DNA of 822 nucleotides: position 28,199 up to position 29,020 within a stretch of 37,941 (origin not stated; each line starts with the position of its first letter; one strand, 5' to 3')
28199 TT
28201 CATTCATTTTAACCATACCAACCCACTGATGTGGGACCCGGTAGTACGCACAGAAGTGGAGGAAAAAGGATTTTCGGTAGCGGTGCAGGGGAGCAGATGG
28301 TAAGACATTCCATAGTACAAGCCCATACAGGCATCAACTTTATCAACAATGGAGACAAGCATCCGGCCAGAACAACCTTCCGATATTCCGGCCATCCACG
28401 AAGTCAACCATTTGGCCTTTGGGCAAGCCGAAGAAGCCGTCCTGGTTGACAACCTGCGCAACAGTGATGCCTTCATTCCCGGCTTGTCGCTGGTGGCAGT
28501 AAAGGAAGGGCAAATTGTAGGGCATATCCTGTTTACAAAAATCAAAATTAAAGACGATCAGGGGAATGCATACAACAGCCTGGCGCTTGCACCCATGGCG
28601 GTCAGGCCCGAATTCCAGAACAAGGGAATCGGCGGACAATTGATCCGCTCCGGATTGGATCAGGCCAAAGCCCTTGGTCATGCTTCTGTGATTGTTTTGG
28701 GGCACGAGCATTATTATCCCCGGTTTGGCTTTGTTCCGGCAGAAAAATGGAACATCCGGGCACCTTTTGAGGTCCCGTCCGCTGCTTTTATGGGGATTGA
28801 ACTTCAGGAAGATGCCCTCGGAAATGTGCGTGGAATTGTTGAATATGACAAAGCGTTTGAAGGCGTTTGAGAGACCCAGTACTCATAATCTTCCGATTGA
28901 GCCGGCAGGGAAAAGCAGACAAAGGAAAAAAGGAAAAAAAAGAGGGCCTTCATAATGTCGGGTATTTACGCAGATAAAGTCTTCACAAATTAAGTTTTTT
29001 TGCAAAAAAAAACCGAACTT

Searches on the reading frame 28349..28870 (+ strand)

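Call 86: search_protein_families(library=pfam, proteins=[window:28349-28870:+], max_evalue=0.001)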
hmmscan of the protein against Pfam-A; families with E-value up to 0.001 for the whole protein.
window:28349-28870:+ (173 aa): 4 families
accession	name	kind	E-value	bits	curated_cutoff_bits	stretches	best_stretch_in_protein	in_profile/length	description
PF00583.31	Acetyltransf_1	-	9.4e-11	42.5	20.7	1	38-128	26-116/116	Acetyltransferase (GNAT) family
PF13527.13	Acetyltransf_9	-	6.7e-10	39.5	25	1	5-129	2-125/127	Acetyltransferase (GNAT) domain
PF13508.13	Acetyltransf_7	-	7.6e-10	39.5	27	1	48-129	6-83/84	Acetyltransferase (GNAT) domain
PF13673.13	Acetyltransf_10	-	6.3e-05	23.4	23.6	1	48-130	34-109/128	Acetyltransferase (GNAT) domain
